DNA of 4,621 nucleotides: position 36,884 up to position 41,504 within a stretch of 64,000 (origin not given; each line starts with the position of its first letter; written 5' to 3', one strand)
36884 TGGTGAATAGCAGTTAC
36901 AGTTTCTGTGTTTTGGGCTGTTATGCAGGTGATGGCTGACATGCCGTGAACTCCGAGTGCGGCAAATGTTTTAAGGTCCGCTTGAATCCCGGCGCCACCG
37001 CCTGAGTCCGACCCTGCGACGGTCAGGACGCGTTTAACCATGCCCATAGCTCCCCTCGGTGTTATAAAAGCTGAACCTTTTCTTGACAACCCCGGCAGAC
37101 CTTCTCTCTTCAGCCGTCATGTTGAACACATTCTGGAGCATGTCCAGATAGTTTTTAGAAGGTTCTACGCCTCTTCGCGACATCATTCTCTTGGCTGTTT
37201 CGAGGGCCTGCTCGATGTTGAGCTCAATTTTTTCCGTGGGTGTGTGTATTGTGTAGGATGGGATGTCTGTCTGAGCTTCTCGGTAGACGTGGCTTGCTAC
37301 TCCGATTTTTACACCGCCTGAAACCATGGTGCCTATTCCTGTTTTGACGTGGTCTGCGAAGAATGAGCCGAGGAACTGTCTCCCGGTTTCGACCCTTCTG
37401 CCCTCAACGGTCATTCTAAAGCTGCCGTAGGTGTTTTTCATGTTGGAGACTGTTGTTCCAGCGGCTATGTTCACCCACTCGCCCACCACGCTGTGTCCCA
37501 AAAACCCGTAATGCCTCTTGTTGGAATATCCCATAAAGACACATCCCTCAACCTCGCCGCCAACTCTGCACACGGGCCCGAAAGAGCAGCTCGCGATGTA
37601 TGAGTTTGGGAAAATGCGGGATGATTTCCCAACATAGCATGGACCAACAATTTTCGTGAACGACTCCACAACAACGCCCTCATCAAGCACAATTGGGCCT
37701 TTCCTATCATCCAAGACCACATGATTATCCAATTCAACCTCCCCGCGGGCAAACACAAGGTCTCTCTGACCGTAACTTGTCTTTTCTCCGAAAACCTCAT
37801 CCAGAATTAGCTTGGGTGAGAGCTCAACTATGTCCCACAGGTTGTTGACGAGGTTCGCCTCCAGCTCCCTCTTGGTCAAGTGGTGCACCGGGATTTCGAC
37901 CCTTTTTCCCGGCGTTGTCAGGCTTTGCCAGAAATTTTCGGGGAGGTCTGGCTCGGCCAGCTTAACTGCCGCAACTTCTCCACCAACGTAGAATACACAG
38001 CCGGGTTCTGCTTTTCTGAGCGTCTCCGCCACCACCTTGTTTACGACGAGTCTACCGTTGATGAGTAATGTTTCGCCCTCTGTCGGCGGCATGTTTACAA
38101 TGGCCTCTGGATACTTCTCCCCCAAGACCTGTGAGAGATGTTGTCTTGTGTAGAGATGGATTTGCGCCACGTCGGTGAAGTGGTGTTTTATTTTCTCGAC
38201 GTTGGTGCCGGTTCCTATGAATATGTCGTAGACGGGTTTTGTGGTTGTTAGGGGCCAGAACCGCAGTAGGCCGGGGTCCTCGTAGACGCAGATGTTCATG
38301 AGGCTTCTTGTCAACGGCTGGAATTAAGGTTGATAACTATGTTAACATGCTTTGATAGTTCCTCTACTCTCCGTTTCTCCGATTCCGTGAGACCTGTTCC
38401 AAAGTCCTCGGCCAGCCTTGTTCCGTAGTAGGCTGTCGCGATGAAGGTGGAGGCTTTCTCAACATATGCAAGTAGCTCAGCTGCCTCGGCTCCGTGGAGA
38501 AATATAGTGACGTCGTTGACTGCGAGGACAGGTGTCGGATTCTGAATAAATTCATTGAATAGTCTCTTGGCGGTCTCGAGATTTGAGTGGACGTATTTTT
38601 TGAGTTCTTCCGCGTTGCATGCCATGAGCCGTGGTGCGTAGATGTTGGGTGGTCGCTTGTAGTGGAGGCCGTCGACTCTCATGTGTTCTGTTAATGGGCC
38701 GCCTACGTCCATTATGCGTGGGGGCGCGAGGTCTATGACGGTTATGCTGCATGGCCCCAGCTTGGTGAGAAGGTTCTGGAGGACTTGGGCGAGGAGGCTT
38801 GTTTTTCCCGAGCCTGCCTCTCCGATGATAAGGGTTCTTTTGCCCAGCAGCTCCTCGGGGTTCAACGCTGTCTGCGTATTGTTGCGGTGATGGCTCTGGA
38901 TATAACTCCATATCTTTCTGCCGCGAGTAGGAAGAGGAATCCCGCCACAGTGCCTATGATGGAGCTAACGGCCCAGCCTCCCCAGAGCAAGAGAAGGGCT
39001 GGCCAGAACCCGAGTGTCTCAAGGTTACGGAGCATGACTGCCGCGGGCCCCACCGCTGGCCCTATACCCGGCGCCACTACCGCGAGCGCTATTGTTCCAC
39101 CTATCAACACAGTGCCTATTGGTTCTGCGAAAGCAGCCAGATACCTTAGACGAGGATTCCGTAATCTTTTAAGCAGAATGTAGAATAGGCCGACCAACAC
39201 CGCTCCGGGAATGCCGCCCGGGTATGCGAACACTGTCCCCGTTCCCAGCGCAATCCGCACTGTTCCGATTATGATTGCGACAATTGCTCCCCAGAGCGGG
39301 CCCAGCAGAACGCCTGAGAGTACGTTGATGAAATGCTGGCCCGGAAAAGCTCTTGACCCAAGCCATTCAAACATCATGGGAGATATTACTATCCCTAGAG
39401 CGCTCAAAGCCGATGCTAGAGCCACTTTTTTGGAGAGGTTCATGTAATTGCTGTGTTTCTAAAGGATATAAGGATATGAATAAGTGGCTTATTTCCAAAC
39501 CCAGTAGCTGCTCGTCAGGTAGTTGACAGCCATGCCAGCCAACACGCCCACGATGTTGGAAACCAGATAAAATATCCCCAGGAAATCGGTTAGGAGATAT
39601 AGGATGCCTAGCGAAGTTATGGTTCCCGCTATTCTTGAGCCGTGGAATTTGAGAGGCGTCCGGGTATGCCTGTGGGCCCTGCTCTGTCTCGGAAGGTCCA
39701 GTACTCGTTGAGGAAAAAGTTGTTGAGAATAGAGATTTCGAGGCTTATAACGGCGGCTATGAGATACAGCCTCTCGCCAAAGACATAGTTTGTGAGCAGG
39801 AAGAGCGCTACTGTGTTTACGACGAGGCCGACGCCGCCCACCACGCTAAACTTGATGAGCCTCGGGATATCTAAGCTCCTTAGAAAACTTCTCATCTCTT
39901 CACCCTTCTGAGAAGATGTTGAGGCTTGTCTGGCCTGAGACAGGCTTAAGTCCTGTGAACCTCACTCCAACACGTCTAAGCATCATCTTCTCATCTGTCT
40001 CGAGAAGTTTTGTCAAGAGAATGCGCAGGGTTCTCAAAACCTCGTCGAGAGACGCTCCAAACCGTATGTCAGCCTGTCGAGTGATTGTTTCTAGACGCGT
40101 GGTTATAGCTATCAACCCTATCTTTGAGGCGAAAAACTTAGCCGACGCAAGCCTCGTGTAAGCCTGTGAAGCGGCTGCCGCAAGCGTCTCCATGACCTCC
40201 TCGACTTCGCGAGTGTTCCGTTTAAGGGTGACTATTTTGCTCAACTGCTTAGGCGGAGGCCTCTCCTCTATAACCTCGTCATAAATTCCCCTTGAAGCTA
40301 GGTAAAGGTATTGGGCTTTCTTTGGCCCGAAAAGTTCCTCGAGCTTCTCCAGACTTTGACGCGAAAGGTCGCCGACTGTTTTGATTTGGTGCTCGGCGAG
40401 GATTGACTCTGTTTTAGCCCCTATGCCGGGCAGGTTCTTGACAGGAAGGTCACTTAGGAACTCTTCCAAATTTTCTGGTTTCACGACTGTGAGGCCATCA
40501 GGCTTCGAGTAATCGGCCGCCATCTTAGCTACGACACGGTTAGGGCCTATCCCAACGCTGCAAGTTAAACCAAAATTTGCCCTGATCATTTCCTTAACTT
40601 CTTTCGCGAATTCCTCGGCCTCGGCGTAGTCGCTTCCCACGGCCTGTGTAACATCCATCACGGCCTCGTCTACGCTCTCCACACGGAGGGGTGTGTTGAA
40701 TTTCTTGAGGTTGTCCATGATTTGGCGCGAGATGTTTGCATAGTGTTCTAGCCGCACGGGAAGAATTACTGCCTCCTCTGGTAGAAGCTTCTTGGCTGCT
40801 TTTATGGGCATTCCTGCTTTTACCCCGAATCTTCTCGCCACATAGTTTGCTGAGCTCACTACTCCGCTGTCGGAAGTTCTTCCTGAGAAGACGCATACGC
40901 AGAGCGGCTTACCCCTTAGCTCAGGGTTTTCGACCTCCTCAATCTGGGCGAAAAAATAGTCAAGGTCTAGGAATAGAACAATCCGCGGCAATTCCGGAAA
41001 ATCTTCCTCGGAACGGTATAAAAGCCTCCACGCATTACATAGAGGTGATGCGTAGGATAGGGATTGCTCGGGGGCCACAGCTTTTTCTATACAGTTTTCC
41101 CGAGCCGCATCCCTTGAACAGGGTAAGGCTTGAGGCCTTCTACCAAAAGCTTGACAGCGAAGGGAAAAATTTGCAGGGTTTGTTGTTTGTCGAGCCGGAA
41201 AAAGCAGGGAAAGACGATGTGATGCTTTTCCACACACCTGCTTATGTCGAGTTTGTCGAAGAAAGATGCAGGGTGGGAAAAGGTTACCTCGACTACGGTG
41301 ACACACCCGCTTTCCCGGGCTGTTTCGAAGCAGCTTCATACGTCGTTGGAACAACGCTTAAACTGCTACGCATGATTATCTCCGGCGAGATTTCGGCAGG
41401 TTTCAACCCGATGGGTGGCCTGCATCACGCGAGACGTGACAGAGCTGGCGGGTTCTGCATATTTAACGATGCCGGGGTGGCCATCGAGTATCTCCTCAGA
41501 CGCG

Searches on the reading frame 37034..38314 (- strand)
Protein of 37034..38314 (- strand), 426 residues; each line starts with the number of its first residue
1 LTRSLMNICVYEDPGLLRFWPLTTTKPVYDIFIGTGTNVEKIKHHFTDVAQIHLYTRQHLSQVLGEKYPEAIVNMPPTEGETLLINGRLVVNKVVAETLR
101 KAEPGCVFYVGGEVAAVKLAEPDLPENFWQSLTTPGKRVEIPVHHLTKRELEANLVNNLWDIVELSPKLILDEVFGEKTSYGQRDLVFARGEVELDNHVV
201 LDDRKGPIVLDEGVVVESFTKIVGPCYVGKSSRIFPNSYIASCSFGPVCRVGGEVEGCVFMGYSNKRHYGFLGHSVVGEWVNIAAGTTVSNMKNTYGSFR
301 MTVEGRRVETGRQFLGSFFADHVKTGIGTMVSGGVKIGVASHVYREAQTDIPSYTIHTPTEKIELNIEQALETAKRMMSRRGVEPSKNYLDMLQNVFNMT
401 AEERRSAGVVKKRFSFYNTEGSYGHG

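Call 56: search_protein_families(library=pfam, proteins=[window:37034-38314:-], max_evalue=0.00001)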
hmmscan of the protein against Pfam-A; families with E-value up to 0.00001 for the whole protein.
window:37034-38314:- (426 aa): 2 families
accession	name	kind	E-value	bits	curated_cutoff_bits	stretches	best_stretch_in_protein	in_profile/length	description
PF13562.11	NTP_transf_4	-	1.1e-22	81.3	27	1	8-170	1-141/153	Sugar nucleotidyl transferase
PF00132.30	Hexapep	-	3.4e-07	30.1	27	0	208-241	2-35/36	Bacterial transferase hexapeptide (six repeats)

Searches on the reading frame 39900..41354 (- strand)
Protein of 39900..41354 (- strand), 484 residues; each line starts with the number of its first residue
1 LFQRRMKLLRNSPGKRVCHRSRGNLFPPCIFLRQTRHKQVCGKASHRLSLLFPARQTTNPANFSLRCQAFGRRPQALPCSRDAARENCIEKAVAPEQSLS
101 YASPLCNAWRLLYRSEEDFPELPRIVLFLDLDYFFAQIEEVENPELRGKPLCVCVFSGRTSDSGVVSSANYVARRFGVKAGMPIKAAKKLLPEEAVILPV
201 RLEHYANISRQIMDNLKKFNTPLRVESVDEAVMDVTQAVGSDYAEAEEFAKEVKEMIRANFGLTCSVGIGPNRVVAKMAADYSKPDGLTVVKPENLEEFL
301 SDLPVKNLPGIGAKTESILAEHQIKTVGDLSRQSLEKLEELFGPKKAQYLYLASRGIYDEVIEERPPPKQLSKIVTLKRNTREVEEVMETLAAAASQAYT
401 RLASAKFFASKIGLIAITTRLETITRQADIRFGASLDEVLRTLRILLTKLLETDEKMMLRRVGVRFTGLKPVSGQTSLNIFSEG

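Call 56: search_protein_families(library=pfam, proteins=[window:39900-41354:-], max_evalue=0.00001)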
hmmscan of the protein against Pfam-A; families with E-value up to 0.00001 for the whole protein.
window:39900-41354:- (484 aa): 6 families
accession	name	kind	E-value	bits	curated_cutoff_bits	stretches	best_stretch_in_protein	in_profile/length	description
PF00817.25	IMS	-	3.9e-44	150.6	23.2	1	129-281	1-148/148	impB/mucB/samB family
PF21999.2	IMS_HHH_1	-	1.7e-13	51.2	27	1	306-357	1-52/53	DNA polymerase-iota, thumb domain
PF11799.13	IMS_C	-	2.6e-10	41.1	20.7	1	368-474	1-104/109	impB/mucB/samB family C-terminal domain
PF21704.3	POLH-Rev1_HhH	-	2.7e-08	34.3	27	1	303-357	1-56/56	DNApol eta/Rev1, HhH motif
PF11798.14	IMS_HHH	-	4.2e-07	30.3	24.4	1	293-324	1-32/32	IMS family HHH motif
PF14520.12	HHH_5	-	1.8e-06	28.8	27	1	306-353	5-54/57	Helix-hairpin-helix domain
